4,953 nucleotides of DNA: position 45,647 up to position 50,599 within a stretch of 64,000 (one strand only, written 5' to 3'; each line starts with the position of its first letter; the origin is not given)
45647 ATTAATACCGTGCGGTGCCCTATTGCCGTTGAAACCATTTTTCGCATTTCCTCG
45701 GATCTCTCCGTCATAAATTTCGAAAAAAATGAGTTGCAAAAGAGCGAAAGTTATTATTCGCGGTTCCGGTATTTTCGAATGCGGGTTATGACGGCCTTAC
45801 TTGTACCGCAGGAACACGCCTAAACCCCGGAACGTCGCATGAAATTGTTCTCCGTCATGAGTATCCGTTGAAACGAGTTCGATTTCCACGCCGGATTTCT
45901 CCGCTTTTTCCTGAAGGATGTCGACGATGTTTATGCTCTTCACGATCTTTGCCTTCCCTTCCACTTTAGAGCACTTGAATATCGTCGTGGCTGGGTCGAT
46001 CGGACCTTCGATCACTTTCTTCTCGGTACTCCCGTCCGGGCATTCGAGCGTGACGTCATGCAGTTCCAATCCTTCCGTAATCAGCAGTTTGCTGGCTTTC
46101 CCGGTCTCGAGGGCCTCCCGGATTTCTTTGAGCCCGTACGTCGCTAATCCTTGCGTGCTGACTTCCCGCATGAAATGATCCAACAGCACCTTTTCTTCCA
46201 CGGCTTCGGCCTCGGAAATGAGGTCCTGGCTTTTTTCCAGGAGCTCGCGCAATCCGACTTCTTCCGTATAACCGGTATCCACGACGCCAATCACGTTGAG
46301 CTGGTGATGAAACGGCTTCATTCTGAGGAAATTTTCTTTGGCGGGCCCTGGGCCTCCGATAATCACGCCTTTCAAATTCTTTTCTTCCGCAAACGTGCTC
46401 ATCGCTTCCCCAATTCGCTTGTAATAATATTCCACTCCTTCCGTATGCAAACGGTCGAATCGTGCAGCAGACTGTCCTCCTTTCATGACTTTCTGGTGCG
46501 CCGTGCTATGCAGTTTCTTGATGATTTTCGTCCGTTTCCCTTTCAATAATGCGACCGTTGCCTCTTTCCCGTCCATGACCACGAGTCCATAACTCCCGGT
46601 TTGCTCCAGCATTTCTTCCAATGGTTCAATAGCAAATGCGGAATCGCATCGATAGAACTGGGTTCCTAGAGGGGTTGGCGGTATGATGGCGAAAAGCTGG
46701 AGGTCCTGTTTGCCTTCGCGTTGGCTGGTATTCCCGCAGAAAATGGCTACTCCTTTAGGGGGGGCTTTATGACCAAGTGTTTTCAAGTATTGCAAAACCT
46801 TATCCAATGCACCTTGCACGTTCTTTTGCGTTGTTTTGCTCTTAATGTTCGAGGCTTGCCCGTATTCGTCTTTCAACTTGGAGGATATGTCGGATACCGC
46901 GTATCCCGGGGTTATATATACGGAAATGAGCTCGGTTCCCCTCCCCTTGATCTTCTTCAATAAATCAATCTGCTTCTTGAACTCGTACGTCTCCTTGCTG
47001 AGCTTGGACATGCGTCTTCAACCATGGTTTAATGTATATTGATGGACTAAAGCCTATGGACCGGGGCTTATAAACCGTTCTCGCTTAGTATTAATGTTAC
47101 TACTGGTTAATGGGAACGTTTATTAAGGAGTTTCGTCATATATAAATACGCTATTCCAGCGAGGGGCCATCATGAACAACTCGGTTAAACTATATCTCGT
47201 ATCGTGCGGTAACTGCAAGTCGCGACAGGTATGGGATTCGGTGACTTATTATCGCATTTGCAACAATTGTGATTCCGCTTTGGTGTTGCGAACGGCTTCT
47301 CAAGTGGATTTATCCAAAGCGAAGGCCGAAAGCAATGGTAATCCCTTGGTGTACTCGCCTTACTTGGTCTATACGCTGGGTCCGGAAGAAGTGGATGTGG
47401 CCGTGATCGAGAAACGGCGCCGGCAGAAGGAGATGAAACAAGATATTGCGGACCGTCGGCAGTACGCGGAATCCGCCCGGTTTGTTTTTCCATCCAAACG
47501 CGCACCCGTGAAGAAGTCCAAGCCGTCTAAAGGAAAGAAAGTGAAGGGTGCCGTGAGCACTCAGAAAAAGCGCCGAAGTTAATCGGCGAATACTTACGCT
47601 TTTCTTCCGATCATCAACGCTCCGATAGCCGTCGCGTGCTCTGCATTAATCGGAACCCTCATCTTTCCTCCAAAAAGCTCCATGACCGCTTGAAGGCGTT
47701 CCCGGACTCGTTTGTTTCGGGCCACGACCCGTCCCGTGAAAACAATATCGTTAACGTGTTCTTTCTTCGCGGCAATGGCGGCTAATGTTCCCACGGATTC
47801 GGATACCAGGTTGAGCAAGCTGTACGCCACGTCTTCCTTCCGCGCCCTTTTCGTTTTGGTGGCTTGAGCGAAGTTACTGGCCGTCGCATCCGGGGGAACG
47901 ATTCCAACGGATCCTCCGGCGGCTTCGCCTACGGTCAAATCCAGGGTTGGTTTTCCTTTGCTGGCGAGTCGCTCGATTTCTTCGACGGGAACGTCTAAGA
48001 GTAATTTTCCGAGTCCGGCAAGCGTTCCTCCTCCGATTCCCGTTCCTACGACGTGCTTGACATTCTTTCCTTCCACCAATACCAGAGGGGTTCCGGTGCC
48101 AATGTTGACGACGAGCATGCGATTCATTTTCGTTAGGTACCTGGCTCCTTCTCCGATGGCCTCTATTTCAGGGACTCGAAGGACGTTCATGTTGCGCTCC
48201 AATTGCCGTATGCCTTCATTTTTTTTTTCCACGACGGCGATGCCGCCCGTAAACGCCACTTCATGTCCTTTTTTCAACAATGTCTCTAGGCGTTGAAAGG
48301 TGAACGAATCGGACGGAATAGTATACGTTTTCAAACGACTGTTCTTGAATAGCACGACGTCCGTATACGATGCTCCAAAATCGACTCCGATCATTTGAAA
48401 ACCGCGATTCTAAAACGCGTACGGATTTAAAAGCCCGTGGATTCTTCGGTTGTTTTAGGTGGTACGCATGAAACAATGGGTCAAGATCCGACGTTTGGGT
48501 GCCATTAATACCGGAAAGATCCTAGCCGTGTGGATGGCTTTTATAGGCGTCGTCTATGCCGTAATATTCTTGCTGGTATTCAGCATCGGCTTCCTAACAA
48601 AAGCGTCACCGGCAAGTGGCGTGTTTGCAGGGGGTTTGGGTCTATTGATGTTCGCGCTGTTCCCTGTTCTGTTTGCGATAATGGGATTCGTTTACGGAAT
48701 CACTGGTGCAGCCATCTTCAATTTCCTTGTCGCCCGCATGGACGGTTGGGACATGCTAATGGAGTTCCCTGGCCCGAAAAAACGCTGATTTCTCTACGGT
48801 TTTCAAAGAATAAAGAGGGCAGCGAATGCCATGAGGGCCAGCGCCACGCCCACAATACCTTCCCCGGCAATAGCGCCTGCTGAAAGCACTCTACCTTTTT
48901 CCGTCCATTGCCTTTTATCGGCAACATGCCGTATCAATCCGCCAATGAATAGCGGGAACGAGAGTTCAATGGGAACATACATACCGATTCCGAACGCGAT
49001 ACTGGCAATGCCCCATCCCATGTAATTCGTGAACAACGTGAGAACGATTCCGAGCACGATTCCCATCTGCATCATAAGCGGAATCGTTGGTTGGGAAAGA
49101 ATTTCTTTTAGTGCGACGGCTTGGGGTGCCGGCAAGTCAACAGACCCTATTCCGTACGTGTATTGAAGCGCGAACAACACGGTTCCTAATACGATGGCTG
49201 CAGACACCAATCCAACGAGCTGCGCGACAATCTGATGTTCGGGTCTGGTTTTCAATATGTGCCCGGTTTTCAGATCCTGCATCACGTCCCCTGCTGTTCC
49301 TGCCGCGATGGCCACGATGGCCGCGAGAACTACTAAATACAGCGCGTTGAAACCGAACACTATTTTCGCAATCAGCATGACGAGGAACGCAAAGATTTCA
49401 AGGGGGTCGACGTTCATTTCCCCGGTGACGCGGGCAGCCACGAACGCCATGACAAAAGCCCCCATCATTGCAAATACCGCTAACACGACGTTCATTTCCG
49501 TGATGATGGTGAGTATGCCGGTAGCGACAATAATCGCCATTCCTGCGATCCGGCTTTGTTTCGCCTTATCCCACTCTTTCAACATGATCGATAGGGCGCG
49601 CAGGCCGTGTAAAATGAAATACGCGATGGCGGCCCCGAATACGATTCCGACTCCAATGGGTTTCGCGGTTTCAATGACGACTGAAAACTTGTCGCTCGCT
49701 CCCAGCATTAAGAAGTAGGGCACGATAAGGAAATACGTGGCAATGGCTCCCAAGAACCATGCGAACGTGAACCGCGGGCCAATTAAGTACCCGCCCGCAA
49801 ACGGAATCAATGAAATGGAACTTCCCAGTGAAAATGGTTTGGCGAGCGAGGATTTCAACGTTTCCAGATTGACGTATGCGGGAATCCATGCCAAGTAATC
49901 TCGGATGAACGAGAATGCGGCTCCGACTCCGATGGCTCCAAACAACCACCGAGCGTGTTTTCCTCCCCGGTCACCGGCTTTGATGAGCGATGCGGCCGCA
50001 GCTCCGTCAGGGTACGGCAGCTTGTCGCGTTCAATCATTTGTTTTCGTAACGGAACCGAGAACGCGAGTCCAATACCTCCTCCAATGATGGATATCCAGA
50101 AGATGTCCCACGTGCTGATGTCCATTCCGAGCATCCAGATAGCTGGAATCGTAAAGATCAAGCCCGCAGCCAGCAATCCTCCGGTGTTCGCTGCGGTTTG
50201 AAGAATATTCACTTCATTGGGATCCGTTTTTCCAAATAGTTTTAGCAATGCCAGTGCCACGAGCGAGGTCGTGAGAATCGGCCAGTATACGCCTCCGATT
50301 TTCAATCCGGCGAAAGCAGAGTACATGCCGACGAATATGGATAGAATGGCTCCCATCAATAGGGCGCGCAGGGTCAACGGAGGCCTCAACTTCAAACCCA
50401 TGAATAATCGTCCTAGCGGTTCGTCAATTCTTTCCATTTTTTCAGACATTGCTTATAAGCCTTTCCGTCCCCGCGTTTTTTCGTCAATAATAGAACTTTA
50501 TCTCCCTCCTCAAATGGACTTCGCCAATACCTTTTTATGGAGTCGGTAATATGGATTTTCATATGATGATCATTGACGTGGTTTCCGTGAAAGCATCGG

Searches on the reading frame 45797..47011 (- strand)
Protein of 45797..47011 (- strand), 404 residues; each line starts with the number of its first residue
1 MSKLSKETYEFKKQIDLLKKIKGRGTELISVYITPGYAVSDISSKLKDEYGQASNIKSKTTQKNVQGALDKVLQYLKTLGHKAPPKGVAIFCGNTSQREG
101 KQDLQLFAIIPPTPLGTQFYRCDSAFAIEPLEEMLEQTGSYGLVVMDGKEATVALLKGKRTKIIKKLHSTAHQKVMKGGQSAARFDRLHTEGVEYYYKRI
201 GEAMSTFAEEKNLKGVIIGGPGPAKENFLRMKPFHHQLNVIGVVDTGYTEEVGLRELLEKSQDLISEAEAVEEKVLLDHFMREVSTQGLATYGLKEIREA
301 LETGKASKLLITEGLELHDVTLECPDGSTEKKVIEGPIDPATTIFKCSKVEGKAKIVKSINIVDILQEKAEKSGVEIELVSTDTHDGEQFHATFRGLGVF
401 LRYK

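Call 20: search_protein_families(library=pfam, proteins=[window:45797-47011:-], max_evalue=0.00001)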
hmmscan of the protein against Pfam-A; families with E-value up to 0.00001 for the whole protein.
window:45797-47011:- (404 aa): 4 families
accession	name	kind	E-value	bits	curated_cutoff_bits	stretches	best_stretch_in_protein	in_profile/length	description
PF03464.20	eRF1_2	-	3.1e-33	115.4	27.1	1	141-266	2-132/133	eRF1 domain 2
PF03465.20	eRF1_3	-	1.6e-19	70.8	25.8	1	271-404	2-105/106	eRF1 domain 3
PF03463.20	eRF1_1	-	1.8e-15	57.4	23.8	1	19-135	6-123/123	eRF1 domain 1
PF18854.6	baeRF_family10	-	3.1e-11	44.2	27.1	1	128-244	3-123/143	Bacterial archaeo-eukaryotic release factor family 10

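Call 25: find_related_loci(query=window:45797-47011:-, collection=genome_contigs, flank=1000)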
Query window:45797-47011:- (404 aa) in genome_contigs; peptide patterns used: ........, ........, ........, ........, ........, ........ (x = any residue, [..] = any of these).
114 stretches matched a pattern; 7 encode a relative of the query (tblastn E <= 1e-3); 7 distinct loci.
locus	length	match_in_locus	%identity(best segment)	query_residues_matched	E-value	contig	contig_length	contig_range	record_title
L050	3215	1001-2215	66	1-404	0e+0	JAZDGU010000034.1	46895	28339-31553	MAG: Candidatus Micrarchaeota archaeon isolate MEGAHIT-group-0.283 k141_16474371, whole genome shotgun sequence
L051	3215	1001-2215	64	1-404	2e-177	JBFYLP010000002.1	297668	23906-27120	MAG: Candidatus Micrarchaeota archaeon isolate PPR_0039 k121_1298371, whole genome shotgun sequence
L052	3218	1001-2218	61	1-404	7e-175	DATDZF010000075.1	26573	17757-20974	MAG TPA_asm: Candidatus Norongarragalinales archaeon isolate SMAG_U8185 k141_2024909, whole genome shotgun sequence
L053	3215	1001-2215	60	1-404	4e-168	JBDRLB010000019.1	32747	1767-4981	MAG: Candidatus Micrarchaeota archaeon isolate MEGAHIT-group-1.75 k141_2820927, whole genome shotgun sequence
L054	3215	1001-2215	62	1-404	3e-167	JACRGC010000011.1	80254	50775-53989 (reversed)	MAG: Candidatus Micrarchaeota archaeon isolate NC_groundwater_1741_Pr3_B-0.1um_42_19 SR-2_scaffold_141_3018651, whole ge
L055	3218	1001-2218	63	1-404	7e-177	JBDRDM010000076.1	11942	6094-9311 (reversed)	MAG: Candidatus Micrarchaeota archaeon isolate MEGAHIT-group-1.248 k141_10938746, whole genome shotgun sequence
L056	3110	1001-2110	38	9-404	3e-80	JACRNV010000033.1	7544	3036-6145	MAG: Methanobacteriota archaeon isolate NC_groundwater_1944_Pr3_S-0.2um_58_6 scaffold_377551, whole genome shotgun seque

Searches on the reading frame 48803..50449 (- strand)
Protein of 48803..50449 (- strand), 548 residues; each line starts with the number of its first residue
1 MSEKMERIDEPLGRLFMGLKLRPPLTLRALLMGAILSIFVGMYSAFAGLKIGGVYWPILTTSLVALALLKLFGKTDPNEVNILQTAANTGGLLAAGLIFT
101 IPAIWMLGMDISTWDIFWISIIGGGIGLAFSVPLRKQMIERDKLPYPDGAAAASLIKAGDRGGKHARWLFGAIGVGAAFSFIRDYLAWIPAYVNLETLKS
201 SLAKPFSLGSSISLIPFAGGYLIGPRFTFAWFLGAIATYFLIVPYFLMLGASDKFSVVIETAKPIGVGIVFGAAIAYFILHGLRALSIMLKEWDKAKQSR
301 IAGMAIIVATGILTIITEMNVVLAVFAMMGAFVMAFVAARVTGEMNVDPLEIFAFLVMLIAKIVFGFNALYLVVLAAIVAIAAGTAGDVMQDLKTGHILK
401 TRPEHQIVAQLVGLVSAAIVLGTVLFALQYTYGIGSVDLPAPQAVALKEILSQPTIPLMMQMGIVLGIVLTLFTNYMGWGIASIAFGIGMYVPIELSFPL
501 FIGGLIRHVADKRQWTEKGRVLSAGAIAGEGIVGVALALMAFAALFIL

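Call 20: search_protein_families(library=pfam, proteins=[window:48803-50449:-], max_evalue=0.00001)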
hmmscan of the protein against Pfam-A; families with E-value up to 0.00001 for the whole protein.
window:48803-50449:- (548 aa): 1 family
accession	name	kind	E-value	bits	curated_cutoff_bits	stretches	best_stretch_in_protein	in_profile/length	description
PF03169.20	OPT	-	2.7e-64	218.4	25.8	1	25-540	2-622/623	OPT oligopeptide transporter protein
